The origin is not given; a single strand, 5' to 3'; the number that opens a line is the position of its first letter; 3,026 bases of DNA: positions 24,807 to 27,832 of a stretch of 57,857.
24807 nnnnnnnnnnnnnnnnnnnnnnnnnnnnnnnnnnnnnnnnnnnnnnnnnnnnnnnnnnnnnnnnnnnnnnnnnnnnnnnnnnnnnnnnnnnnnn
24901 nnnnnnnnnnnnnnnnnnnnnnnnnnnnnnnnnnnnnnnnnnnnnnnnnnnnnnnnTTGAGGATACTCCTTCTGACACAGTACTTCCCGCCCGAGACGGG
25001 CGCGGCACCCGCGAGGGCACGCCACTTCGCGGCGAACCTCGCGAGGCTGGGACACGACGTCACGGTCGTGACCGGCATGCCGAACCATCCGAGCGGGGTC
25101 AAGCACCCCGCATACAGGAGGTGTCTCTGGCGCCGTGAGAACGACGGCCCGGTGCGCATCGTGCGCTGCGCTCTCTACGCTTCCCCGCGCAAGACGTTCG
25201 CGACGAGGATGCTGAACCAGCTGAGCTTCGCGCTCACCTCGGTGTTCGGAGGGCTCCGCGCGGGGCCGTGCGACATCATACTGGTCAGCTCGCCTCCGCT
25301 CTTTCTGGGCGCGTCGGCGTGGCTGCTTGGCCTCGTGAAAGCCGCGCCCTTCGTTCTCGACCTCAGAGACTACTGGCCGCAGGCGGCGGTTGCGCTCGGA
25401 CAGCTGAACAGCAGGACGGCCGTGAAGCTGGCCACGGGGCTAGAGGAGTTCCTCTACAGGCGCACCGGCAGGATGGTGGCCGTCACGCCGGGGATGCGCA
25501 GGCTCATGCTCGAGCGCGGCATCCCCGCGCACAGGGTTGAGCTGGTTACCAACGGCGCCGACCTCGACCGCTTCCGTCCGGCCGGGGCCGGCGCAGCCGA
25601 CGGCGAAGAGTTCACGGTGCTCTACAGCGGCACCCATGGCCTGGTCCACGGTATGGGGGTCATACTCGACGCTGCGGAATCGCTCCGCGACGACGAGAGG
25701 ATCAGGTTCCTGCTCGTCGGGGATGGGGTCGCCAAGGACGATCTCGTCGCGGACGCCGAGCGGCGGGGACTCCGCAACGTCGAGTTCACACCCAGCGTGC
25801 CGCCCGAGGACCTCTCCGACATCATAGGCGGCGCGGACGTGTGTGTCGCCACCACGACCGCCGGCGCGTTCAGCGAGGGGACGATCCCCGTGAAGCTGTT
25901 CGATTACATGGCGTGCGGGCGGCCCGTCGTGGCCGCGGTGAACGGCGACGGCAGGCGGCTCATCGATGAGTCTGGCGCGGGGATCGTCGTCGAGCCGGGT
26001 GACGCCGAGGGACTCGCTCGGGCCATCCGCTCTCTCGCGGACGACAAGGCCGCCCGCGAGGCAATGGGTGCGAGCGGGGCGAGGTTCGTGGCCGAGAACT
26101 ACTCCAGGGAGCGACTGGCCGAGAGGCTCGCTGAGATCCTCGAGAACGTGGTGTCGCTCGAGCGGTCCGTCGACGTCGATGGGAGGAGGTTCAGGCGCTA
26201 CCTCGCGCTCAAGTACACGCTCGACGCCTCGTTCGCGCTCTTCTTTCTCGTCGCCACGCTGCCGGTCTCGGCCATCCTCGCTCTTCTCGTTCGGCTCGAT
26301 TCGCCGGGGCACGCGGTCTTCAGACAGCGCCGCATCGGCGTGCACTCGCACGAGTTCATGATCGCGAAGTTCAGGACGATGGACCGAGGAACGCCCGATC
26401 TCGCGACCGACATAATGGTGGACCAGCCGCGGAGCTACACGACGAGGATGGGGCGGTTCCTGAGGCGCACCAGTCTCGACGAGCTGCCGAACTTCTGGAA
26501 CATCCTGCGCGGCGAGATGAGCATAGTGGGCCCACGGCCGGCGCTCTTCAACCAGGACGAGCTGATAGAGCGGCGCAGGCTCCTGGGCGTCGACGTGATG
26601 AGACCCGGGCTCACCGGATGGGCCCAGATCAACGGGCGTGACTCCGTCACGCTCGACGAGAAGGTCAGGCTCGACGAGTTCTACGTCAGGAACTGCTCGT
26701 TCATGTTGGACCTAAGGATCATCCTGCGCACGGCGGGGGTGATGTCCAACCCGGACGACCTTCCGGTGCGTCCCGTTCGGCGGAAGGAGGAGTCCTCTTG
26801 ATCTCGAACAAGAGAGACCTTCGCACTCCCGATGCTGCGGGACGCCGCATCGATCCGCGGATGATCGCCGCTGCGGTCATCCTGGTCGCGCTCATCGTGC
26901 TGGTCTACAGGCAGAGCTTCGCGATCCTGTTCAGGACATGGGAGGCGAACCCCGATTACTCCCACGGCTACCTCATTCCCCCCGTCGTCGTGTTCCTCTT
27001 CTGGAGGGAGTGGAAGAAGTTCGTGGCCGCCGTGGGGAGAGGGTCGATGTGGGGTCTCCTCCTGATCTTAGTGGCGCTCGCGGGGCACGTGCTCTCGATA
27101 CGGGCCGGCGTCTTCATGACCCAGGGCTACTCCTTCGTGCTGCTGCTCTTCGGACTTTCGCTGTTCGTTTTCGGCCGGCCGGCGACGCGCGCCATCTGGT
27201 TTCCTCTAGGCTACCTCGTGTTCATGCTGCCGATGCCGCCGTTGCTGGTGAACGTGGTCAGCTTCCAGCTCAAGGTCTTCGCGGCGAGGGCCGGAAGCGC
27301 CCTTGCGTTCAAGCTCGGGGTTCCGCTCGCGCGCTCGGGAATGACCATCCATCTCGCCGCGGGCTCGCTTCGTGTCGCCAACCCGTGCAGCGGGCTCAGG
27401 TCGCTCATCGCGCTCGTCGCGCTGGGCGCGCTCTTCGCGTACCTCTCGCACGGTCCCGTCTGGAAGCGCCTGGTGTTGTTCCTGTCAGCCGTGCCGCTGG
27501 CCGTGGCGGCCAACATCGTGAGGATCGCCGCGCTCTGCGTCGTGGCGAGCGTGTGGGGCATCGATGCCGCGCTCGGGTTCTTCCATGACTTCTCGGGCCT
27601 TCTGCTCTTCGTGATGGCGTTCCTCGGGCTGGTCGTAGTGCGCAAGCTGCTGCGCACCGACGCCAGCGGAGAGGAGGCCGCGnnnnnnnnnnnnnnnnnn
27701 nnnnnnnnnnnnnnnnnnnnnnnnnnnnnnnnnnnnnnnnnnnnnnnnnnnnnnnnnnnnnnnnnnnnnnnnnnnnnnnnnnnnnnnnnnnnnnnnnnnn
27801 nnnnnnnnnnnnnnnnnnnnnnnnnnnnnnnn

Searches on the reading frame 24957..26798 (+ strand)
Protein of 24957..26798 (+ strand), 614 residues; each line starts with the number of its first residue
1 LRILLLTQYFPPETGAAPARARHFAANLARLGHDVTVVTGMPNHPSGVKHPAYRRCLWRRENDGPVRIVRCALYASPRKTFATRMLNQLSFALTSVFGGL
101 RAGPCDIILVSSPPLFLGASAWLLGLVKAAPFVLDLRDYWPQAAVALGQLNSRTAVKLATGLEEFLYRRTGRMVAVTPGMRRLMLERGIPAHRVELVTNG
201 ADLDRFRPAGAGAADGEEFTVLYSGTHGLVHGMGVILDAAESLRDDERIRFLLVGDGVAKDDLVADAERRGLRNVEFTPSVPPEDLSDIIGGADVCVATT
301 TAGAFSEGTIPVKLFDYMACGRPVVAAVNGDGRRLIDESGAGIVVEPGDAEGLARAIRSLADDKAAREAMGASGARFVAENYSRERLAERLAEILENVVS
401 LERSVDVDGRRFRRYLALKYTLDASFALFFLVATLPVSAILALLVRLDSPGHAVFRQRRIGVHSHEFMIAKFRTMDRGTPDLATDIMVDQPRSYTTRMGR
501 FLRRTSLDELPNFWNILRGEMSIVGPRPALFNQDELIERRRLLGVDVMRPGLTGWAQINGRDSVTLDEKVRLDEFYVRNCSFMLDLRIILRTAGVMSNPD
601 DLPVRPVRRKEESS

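Call 14: search_protein_families(library=pfam, proteins=[window:24957-26798:+], max_evalue=0.001)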
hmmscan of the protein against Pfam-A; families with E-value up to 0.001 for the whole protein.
window:24957-26798:+ (614 aa): 6 families
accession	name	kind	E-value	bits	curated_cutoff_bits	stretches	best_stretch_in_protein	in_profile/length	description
PF02397.22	Bac_transf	-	1e-53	181.9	27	1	419-596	1-177/179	Bacterial sugar transferase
PF13692.12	Glyco_trans_1_4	-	7.8e-24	85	27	1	219-363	2-142/142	Glycosyl transferases group 1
PF13579.12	Glyco_trans_4_4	-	2.4e-22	80.4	29.7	1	18-200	4-158/158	Glycosyl transferase 4-like domain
PF00534.26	Glycos_transf_1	-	6.7e-22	78.3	26.4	1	214-374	11-169/172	Glycosyl transferases group 1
PF13439.12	Glyco_transf_4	-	1.3e-13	51.7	28.5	1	21-205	8-170/170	Glycosyltransferase Family 4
PF13524.12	Glyco_trans_1_2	-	1.6e-12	48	25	1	241-391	7-142/144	Glycosyl transferase-like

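Call 52: search_protein_families(library=ncbifam, proteins=[window:24957-26798:+], max_evalue=0.001)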
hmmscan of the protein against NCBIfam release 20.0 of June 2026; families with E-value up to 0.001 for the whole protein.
window:24957-26798:+ (614 aa): 28 families (the best 25 are shown)
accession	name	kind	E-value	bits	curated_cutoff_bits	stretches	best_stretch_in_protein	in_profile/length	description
TIGR03025.1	EPS_sugtrans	subfamily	3.9e-64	217.5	295.55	1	416-597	255-439/445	exopolysaccharide biosynthesis polyprenyl glycosylphosphotransferase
NF007640.0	PRK10307.1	subfamily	5.1e-60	203.5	276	1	1-399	1-408/411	WcaI family glycosyltransferase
TIGR03023.1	WcaJ_sugtrans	equivalog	6.5e-59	200.4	410.75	1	416-594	260-444/453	undecaprenyl-phosphate glucose phosphotransferase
TIGR03022.1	WbaP_sugtrans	subfamily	4.2e-47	161.4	403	1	416-595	256-448/456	undecaprenyl-phosphate galactose phosphotransferase WbaP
NF052601.1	undeca_RfbP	equivalog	5e-45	153.7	330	1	416-601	42-240/244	undecaprenyl-phosphate galactose phosphotransferase family protein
TIGR03013.1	EpsB_2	subfamily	6e-40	137.7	393.35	1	417-595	253-435/443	TIGR03013 family XrtA/PEP-CTERM system glycosyltransferase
NF050817.1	PolSacchBiosHfsE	equivalog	1.2e-39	136.3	750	1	413-593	266-456/467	polysaccharide biosynthesis protein HfsE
NF007518.0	PRK10124.1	equivalog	2.2e-35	122.3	684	1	418-592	273-453/464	undecaprenyl-phosphate glucose phosphotransferase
NF041877.1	EPS_EpsZ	equivalog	1.2e-31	109.9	800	1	416-596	263-452/459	exopolysaccharide biosynthesis polyisoprenyl-phosphate hexose-1-phosphate transferase EpsZ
TIGR04063.1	stp3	hypoth_equivalog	2.1e-31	109.2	442.05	1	84-398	75-395/397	TIGR04063 family PEP-CTERM/XrtA system glycosyltransferase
TIGR04007.1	wcaI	equivalog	1.6e-29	102.8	800.45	1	1-361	1-376/407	colanic acid biosynthesis glycosyltransferase WcaI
NF011751.0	PRK15204.1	equivalog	5.8e-25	87.8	907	1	409-598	272-471/476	undecaprenyl-phosphate galactose phosphotransferase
TIGR03088.1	stp2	hypoth_equivalog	5.3e-21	75.1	409.05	1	187-397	155-372/374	TIGR03088 family PEP-CTERM/XrtA system glycosyltransferase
NF045514.1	glycotran_HepC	equivalog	1.3e-20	73.6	140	1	417-529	115-212/220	heterocyst development glycosyltransferase HepC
NF041876.1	EPS_EpsE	equivalog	6.7e-16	58.5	400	1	192-391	186-389/389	exopolysaccharide biosynthesis GT4 family glycosyltransferase EpsE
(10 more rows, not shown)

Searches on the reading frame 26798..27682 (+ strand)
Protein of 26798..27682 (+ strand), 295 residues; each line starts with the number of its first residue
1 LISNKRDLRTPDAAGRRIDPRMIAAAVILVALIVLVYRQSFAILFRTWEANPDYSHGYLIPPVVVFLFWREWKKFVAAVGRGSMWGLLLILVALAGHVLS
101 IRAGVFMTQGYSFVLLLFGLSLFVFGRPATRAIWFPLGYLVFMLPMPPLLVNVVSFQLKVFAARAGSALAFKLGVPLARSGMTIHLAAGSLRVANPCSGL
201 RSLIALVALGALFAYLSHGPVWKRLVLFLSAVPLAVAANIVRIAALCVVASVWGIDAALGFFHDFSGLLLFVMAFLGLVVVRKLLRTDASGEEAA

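Call 14: search_protein_families(library=pfam, proteins=[window:26798-27682:+], max_evalue=0.001)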
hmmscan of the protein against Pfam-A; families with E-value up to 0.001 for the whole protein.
window:26798-27682:+ (295 aa): 1 family
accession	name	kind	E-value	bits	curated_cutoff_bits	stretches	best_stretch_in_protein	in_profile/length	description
PF09721.15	Exosortase_EpsH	-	4.4e-67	226.6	25.7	1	31-282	2-251/254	Transmembrane exosortase (Exosortase_EpsH)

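Call 52: search_protein_families(library=ncbifam, proteins=[window:26798-27682:+], max_evalue=0.001)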
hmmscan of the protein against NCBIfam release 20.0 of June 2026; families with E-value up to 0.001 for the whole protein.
window:26798-27682:+ (295 aa): 19 families
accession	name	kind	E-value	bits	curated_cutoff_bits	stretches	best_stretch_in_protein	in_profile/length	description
TIGR04152.1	exosort_VPLPA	exception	1.8e-58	198.9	400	1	46-286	3-243/486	VPLPA-CTERM-specific exosortase XrtD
TIGR02602.1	8TM_EpsH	subfamily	4.7e-58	196.5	105.55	1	46-282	2-237/241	exosortase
TIGR03109.2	exosort_XrtA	exception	1.2e-55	188.7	208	1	26-285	3-259/261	exosortase A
NF038142.1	exosort_XrtW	exception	1e-52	179.1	425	1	24-289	3-269/494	exosortase W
NF035943.2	exosort_XrtV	exception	3.1e-47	161.1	313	1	25-286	5-267/270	exosortase V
TIGR03113.1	exosort_XrtB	exception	6.8e-39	134.1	275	1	28-286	4-265/268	exosortase B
TIGR04151.1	exosort_VPDSG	exception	4.9e-23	82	300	1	10-286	12-300/306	VPDSG-CTERM-specific exosortase XrtC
TIGR04178.1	exo_archaeo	signature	2.6e-20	72.5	23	1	192-285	2-95/97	exosortase/archaeosortase family protein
TIGR04156.1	cyanoexo_CrtB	exception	1.2e-13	51.2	300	1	24-281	8-262/280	cyanoexosortase B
NF033770.1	exosort_XrtT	exception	1.6e-11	43.5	250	1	28-283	4-265/472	exosortase T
NF033464.1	cyanoexo_CrtC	exception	7.1e-11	42.2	225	1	29-274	10-263/278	cyanoexosortase C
TIGR03763.1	cyanoexo_CrtA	exception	7.5e-09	35.4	150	1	85-275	64-248/260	cyanoexosortase A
TIGR04199.1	exosort_xrtJ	exception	8e-08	31.6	200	1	30-278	5-268/522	exosortase J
NF046081.1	exosort_XrtX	exception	3.6e-07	30.2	170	1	187-275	69-151/168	exosortase X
TIGR04162.1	exo_VPEID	exception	8.4e-07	28.3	150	1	183-284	197-302/516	exosortase E/protease, VPEID-CTERM system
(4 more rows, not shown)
